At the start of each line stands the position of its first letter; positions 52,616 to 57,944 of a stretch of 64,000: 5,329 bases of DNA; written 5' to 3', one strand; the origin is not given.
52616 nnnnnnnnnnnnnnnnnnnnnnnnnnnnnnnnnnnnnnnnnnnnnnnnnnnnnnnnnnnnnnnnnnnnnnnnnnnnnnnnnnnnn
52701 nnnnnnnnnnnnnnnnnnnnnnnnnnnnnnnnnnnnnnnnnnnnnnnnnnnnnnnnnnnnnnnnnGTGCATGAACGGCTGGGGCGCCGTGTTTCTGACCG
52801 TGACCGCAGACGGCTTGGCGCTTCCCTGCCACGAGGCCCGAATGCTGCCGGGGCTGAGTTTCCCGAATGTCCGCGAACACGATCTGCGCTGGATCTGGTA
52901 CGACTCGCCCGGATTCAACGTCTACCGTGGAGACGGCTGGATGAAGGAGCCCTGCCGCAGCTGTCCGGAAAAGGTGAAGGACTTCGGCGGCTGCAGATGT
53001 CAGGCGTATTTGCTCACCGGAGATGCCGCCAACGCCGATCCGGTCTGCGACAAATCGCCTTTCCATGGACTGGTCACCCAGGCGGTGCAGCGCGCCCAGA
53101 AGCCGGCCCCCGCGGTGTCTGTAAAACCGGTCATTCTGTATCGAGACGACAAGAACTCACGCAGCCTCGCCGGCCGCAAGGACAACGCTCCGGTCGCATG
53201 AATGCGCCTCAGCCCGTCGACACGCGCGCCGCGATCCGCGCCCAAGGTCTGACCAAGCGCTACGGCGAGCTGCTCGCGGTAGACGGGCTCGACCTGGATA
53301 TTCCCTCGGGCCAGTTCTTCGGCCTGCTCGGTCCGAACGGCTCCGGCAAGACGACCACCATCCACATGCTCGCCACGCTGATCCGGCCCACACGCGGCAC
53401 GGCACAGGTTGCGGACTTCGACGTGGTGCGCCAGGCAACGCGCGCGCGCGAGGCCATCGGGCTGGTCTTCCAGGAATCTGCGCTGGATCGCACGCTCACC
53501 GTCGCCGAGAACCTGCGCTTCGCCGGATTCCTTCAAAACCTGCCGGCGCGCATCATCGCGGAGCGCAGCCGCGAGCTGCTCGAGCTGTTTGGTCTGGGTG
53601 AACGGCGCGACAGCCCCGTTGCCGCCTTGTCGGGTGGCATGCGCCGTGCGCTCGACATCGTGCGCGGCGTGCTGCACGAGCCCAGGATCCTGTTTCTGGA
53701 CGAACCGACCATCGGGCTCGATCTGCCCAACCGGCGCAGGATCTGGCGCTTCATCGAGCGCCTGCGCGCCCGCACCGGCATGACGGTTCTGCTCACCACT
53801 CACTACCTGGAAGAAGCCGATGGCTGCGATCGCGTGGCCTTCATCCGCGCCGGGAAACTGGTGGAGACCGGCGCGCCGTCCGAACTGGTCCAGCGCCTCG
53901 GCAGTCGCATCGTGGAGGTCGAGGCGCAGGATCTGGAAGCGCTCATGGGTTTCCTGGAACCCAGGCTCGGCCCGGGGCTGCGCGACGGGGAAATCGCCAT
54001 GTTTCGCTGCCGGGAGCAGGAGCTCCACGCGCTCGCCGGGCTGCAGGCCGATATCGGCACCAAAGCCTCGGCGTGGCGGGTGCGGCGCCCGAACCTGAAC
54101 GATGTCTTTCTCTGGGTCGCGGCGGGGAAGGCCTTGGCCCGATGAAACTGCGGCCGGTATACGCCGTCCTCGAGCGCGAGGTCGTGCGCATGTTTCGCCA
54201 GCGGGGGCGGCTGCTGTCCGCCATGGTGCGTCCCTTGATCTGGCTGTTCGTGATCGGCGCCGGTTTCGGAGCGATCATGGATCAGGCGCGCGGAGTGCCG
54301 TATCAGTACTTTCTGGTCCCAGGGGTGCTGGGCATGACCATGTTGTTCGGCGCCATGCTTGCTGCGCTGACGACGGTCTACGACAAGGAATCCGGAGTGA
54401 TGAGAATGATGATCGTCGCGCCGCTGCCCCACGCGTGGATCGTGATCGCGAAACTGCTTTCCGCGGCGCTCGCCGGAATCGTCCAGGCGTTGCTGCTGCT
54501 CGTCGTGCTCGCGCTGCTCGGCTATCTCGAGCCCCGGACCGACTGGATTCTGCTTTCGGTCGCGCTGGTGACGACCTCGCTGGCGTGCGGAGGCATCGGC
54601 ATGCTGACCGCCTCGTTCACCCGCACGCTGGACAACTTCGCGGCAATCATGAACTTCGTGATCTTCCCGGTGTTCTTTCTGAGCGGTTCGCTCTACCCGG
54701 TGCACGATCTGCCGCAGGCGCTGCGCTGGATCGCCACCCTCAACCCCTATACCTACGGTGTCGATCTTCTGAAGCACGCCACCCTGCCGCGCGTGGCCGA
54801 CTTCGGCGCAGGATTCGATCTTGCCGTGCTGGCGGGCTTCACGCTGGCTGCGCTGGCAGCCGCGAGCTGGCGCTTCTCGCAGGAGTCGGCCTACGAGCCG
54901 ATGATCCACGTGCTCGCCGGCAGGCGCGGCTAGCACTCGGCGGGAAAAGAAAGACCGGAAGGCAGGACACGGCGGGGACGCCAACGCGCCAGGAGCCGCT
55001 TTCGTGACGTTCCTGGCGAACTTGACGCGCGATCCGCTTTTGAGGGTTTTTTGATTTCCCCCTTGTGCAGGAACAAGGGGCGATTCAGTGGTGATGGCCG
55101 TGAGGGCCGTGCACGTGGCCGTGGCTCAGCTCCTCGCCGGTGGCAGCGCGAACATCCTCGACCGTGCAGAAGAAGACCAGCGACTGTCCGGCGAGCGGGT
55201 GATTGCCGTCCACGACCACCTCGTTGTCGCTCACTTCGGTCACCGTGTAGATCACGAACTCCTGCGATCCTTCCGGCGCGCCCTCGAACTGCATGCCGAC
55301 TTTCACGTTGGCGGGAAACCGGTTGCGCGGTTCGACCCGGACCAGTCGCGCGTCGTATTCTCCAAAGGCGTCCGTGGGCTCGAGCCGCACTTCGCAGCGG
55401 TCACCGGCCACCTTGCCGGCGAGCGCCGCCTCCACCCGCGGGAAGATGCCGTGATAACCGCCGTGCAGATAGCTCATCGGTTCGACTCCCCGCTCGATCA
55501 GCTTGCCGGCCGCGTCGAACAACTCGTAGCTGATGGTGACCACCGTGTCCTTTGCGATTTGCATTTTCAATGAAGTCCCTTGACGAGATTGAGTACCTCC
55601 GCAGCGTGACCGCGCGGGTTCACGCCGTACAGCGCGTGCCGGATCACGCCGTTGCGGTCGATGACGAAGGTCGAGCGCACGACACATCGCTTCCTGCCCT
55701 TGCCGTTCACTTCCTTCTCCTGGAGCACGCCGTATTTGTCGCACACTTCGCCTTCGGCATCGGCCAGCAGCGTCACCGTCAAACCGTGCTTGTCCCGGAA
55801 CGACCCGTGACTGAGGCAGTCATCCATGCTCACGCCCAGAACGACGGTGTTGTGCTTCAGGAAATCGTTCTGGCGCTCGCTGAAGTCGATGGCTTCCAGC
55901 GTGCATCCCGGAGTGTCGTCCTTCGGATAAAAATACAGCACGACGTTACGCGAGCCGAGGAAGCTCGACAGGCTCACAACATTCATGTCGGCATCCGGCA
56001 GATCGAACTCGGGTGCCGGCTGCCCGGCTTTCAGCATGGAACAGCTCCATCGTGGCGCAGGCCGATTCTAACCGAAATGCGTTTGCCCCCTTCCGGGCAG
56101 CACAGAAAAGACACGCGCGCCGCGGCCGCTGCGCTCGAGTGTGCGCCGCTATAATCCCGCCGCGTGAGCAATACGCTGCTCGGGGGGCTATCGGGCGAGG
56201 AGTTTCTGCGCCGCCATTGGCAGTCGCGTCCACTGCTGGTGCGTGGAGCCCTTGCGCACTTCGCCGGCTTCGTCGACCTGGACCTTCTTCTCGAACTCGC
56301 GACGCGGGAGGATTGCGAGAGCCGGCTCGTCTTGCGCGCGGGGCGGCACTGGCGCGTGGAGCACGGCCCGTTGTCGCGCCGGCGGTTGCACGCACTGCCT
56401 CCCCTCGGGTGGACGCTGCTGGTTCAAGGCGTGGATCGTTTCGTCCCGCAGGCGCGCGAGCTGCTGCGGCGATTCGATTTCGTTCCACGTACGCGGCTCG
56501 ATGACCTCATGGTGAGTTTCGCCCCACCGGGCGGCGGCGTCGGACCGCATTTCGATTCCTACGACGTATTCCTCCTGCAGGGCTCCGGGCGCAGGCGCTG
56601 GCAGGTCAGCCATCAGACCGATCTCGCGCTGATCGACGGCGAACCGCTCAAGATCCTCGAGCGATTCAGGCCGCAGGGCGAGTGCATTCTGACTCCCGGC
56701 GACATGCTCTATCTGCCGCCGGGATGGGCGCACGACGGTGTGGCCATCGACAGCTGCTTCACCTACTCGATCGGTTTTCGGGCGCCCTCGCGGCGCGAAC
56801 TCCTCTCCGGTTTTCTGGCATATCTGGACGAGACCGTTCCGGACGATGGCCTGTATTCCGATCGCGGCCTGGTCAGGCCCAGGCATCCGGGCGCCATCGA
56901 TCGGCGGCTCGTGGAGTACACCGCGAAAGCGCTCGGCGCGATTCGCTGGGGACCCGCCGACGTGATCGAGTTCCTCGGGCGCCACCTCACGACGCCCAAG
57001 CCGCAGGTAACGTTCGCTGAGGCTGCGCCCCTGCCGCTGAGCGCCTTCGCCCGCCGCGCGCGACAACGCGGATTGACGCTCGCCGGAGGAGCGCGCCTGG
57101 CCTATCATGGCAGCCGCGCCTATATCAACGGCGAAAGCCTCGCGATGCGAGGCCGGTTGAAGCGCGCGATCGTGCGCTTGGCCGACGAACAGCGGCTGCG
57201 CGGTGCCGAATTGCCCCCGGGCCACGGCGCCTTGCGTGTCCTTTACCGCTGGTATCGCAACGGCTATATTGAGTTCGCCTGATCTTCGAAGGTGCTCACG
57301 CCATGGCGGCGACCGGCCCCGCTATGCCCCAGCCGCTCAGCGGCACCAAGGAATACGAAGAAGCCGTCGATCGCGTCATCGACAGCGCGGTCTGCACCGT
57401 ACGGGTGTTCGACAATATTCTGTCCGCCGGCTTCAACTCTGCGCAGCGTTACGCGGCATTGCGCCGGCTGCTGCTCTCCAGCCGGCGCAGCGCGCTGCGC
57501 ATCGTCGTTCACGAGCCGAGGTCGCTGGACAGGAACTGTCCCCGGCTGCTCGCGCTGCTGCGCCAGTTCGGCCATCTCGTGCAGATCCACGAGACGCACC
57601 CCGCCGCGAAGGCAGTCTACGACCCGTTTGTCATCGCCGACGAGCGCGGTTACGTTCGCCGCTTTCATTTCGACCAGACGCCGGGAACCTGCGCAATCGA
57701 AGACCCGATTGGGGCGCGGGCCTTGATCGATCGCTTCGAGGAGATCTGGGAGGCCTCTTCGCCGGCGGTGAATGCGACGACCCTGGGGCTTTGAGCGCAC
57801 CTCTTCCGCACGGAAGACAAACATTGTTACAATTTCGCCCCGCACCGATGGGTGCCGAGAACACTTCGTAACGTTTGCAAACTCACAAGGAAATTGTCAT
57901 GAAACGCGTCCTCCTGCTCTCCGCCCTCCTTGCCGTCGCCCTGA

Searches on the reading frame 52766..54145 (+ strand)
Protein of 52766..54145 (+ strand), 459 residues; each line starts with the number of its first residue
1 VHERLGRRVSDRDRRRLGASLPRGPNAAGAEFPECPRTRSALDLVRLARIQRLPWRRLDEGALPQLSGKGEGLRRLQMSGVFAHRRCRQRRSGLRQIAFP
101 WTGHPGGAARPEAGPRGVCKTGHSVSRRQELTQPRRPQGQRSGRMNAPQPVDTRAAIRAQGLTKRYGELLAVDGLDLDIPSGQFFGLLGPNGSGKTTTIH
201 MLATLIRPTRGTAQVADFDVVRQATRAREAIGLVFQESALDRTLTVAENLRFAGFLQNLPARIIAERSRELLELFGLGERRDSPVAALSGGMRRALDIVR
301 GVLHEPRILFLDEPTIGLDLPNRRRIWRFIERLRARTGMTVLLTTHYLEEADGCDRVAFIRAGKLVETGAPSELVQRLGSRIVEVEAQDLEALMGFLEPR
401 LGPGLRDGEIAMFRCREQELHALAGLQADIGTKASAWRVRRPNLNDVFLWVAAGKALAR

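Call 22: search_protein_families(library=pfam, proteins=[window:52766-54145:+], max_evalue=0.00001)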
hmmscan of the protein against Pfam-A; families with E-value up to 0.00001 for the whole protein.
window:52766-54145:+ (459 aa): 2 families
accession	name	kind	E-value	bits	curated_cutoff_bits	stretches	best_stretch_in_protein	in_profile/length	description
PF00005.33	ABC_tran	-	2.3e-29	103.2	25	1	173-315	2-136/137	ABC transporter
PF13304.12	AAA_21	-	5e-11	43.7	27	1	271-346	221-298/304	AAA domain, putative AbiEii toxin, Type IV TA system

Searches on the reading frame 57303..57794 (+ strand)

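Call 22: search_protein_families(library=pfam, proteins=[window:57303-57794:+], max_evalue=0.00001)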
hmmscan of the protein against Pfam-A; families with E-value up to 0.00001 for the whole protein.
window:57303-57794:+ (163 aa): 1 family
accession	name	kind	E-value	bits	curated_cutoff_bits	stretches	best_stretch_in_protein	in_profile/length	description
PF25559.1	DUF7931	-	2.1e-20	73.4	27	1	21-157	8-145/149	Domain of unknown function (DUF7931)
